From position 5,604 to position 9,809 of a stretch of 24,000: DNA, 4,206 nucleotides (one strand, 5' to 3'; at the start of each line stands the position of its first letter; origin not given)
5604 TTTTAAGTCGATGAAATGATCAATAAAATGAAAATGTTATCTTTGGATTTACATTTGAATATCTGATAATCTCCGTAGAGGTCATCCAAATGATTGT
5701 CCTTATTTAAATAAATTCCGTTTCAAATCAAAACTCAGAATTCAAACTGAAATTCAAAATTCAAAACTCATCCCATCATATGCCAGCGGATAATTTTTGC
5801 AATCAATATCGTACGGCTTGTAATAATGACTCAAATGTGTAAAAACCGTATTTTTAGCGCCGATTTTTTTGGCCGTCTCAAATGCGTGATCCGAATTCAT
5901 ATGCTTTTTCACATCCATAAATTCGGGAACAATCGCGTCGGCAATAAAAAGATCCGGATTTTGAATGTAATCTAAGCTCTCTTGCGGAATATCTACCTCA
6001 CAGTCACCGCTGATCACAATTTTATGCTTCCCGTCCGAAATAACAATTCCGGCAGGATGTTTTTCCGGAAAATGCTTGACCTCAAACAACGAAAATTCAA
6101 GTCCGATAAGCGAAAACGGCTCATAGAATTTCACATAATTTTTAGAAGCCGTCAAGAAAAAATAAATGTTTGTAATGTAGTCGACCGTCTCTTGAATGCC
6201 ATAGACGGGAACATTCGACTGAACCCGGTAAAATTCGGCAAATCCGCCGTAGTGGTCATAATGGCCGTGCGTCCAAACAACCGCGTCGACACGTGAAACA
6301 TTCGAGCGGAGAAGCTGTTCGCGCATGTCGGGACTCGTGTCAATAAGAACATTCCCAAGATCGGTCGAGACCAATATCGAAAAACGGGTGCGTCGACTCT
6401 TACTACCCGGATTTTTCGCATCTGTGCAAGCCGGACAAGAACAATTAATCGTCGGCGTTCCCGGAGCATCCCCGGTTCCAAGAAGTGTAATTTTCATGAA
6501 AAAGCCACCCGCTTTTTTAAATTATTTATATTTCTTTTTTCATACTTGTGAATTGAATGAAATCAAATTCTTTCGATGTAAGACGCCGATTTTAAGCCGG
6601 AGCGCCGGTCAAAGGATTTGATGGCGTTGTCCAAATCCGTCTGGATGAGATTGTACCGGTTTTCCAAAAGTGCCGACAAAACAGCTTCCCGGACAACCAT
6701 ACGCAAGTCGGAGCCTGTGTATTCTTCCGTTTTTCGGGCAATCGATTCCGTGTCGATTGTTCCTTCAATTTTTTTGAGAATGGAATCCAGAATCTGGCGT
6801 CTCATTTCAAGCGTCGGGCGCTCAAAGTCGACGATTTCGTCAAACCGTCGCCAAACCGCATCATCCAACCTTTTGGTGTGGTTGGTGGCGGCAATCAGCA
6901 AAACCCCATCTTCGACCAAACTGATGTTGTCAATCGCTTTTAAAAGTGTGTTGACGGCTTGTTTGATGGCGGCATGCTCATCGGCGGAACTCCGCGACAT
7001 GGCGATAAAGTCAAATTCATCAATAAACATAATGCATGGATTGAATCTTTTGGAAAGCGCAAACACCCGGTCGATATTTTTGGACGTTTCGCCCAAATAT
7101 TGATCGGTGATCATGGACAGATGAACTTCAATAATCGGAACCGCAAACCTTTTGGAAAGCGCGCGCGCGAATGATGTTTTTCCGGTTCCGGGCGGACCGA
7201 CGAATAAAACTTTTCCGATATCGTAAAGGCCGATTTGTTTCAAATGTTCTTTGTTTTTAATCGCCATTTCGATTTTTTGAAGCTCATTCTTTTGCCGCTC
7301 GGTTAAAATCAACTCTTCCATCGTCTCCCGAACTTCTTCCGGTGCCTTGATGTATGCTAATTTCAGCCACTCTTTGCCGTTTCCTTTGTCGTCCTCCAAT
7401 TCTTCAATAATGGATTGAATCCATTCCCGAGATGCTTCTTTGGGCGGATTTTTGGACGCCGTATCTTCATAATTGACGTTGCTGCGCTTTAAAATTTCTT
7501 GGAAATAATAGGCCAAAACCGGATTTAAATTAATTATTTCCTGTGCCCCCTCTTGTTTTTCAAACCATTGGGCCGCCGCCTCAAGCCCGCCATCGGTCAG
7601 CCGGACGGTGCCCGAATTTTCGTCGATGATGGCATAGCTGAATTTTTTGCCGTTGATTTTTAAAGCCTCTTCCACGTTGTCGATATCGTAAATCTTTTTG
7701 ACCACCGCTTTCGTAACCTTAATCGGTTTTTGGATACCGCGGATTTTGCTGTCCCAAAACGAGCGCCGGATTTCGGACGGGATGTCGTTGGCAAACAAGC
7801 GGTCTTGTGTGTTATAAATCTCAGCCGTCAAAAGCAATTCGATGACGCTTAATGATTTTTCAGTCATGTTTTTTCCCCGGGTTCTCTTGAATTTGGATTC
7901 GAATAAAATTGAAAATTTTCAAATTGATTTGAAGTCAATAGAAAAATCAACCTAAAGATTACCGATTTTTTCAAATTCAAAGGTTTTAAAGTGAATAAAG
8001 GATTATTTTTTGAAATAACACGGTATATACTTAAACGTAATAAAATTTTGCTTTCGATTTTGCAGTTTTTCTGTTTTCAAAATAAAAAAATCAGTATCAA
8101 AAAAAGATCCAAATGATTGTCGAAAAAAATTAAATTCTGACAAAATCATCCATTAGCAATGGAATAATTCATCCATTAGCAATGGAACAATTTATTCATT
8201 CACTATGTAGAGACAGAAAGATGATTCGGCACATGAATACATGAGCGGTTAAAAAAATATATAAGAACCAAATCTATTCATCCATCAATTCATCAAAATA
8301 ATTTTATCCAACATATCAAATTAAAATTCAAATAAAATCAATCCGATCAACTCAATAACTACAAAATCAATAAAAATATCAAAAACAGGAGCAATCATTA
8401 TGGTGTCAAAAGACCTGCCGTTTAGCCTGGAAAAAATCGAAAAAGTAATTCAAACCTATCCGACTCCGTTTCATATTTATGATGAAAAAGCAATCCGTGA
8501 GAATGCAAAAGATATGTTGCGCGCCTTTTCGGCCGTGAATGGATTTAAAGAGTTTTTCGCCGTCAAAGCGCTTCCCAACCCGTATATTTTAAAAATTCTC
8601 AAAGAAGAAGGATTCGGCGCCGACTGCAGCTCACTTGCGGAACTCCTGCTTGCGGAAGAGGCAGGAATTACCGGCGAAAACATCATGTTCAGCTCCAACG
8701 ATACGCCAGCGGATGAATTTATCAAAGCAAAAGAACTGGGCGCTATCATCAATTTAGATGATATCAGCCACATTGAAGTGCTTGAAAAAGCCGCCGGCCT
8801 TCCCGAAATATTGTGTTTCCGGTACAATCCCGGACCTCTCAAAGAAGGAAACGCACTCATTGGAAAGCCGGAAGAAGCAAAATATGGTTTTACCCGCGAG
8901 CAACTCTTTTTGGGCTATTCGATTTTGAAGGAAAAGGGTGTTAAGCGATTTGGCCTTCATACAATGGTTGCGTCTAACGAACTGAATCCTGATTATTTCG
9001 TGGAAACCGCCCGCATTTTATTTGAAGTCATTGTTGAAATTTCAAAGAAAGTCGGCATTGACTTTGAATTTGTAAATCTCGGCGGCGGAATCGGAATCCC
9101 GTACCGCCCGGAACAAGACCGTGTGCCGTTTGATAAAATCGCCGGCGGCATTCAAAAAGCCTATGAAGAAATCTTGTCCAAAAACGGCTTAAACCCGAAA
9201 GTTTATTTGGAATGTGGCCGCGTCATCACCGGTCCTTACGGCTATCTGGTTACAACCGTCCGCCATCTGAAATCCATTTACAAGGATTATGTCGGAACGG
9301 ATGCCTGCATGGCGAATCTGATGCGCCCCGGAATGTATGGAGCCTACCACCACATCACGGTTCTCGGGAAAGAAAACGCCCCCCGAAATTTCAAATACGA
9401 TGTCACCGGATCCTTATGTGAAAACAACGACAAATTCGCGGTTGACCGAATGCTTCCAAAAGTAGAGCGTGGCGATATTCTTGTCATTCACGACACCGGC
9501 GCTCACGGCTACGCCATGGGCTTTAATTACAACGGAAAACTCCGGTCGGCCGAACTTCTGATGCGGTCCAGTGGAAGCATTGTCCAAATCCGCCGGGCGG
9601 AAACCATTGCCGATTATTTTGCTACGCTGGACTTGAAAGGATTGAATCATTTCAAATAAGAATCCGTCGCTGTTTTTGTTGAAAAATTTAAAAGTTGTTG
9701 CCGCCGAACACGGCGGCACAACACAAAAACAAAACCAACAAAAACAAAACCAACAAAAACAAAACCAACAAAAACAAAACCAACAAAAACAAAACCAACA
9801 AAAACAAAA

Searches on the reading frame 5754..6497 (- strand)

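Call 13: search_protein_families(library=pfam, proteins=[window:5754-6497:-], max_evalue=0.00001)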
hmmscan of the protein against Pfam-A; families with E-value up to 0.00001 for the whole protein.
window:5754-6497:- (247 aa): 2 families
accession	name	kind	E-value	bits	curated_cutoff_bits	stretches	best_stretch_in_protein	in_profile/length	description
PF12706.13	Lactamase_B_2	-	4.8e-28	98.6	27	1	49-221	2-199/200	Beta-lactamase superfamily domain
PF00753.33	Lactamase_B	-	2e-19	70.8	22.7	1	39-221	7-196/196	Metallo-beta-lactamase superfamily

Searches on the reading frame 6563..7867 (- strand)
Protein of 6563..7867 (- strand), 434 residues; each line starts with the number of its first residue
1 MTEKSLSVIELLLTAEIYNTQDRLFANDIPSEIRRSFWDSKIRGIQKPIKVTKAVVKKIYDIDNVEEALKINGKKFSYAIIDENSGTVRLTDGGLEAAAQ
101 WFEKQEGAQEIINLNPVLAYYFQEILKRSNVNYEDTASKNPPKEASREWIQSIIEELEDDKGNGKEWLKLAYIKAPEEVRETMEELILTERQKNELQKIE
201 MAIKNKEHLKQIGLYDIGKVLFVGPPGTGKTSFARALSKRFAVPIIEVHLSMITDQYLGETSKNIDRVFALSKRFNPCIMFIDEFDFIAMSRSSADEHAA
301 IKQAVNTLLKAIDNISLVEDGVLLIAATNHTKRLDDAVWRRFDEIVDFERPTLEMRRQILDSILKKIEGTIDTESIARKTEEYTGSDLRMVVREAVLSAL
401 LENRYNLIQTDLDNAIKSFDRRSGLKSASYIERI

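Call 13: search_protein_families(library=pfam, proteins=[window:6563-7867:-], max_evalue=0.00001)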
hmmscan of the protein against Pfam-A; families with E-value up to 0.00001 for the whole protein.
window:6563-7867:- (434 aa): 3 families
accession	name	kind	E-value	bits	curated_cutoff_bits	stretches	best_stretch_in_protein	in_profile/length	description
PF00004.35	AAA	-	7.2e-34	117.5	21.2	1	220-349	1-130/131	ATPase family associated with various cellular activities (AAA)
PF17862.7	AAA_lid_3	-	8.6e-10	38.4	27.2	1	371-413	2-44/45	AAA+ lid domain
PF07728.20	AAA_5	-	6.6e-06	26.6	22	0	220-342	2-139/139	AAA domain (dynein-related subfamily)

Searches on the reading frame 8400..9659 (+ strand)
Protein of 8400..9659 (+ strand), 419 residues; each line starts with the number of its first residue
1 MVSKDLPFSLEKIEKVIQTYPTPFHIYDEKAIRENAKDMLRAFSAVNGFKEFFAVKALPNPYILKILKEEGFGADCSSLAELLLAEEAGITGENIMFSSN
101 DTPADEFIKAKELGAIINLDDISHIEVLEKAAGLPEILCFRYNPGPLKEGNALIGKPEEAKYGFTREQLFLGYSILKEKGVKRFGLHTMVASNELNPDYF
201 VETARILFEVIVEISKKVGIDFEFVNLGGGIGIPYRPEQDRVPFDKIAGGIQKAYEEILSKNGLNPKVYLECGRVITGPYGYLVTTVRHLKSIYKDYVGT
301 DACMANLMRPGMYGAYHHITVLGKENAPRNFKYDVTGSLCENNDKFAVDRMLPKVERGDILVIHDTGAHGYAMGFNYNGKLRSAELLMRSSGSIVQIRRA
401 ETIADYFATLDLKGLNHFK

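Call 13: search_protein_families(library=pfam, proteins=[window:8400-9659:+], max_evalue=0.00001)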
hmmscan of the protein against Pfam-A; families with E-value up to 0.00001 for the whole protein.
window:8400-9659:+ (419 aa): 2 families
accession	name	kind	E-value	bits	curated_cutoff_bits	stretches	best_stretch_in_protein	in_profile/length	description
PF02784.22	Orn_Arg_deC_N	-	5.4e-32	111.6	23.4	1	31-277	3-246/247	Pyridoxal-dependent decarboxylase, pyridoxal binding domain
PF00278.28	Orn_DAP_Arg_deC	-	5.8e-19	68.6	23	1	209-367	5-95/95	Pyridoxal-dependent decarboxylase, C-terminal sheet domain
